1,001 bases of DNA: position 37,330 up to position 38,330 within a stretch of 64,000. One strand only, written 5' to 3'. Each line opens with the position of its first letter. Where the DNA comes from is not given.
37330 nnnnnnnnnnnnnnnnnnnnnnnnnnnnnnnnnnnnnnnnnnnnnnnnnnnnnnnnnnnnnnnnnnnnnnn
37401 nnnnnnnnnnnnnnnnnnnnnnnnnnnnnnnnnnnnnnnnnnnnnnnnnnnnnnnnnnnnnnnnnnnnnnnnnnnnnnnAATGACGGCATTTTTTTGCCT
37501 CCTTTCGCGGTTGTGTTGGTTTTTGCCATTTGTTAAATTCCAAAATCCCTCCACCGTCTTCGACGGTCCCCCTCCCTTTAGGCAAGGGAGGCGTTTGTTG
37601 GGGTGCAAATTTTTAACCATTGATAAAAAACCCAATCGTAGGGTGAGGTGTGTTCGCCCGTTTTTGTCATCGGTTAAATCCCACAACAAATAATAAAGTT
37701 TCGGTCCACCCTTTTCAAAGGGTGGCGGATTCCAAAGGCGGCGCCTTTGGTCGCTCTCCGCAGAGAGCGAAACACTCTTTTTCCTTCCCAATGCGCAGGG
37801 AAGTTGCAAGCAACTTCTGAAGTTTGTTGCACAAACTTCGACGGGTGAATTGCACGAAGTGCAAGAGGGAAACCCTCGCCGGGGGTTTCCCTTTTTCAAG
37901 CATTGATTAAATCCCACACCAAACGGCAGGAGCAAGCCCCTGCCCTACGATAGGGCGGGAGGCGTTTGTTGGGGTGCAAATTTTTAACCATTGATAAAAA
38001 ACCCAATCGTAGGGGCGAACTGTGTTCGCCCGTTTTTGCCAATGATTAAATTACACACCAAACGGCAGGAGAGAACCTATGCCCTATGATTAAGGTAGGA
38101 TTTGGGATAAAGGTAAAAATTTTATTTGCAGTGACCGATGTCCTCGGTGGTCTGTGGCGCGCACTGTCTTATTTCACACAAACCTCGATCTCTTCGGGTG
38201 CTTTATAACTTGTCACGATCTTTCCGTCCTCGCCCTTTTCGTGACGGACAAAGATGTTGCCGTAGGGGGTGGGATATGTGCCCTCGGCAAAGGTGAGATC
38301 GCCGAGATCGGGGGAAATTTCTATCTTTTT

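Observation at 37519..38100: Family of mosaic, hairpin-built intergenic repeats (BIME-like) occupying at least seven loci in 64 kb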

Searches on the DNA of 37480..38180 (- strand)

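Call 35: search_rna_families(source=window, start=37480, end=38180, threshold=evalue, max_evalue=10)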
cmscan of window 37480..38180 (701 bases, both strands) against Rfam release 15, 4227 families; matches with E-value up to 10: 7.
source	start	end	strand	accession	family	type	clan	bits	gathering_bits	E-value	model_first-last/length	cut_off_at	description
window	37826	37894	+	RF02495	ohsC_RNA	Gene; antitoxin;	-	23.9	50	0.34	1-77/77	no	Oppression of Hydrophobic ORF by sRNA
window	37834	37909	+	RF02621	BSnc120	Gene; sRNA;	-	19.4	114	0.15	1-88/88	no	Brucella sRNA 120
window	37867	37891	+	RF04269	mir-373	Gene; miRNA;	-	17.8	69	1.9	1-69/69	no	mir-373 microRNA precursor family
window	37585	37742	+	RF02036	IMES-3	Gene;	-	17.6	55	0.83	1-149/149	no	IMES-3 RNA motif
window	37867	37896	+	RF02967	DUF3800-VII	Gene; sRNA;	-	17.3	36.2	2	1-90/90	no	DUF3800-VII RNA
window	37669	37759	-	RF02902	AaHKsRNA22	Gene; sRNA;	-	15.4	39.8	3.1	1-101/101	no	Aggregatibacter sRNA 22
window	37886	37912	-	RF02929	algC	Cis-reg;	-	14.6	33.8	8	1-52/52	no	algC RNA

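Call 70: search_dna_similar(query=window:37519-38100:-, collection=phages, mode=distant, max_evalue=0.001, max_rows=15)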
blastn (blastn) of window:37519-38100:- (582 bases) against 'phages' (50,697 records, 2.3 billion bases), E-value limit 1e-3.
No match.

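Call 71: search_dna_similar(query=window:37519-38100:-, collection=plasmids, mode=distant, max_evalue=0.001, max_rows=15)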
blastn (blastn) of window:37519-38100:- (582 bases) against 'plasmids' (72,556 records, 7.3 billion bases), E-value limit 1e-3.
Records with a match: 1; places in all: 4; records where one place covers at least 80% of the query: 0.
Best place of each record, by identity: 80-90% 1.
By first word of the organism name: Vescimonas 1.
By predicted mobility (MOB-suite, as given by PLSDB): non-mobilizable 1.
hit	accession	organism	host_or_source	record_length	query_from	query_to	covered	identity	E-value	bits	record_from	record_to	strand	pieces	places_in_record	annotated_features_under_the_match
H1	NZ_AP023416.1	Vescimonas fastidiosa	Homo sapiens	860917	506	557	9%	88.9%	2e-7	64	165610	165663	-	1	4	none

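Call 73: get_annotated_region(hit=H1, flank=3000)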
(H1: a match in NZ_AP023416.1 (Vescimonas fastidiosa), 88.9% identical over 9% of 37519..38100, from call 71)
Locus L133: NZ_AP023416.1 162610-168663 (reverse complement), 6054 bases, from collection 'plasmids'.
description: Vescimonas fastidiosa strain MM35 plasmid pMM35_01
organism: Vescimonas fastidiosa (NCBI taxid 2714353)
taxonomy: Bacteria; Bacillota; Clostridia; Eubacteriales; Oscillospiraceae; Vescimonas; Vescimonas fastidiosa
host: -; source: Homo sapiens; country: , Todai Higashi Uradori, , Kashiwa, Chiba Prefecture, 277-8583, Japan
typing (MOB-suite, as given by PLSDB): non-mobilizable
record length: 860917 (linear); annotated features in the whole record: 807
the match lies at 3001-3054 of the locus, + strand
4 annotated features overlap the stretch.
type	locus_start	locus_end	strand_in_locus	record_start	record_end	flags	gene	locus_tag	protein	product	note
CDS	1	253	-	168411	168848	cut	-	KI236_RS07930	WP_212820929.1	hypothetical protein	-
CDS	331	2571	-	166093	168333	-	-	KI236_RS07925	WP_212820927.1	DNA topoisomerase (ATP-hydrolyzing) subunit A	-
CDS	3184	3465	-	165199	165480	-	-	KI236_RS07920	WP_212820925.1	hypothetical protein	-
CDS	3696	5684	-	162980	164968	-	-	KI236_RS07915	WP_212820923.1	toprim domain-containing protein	-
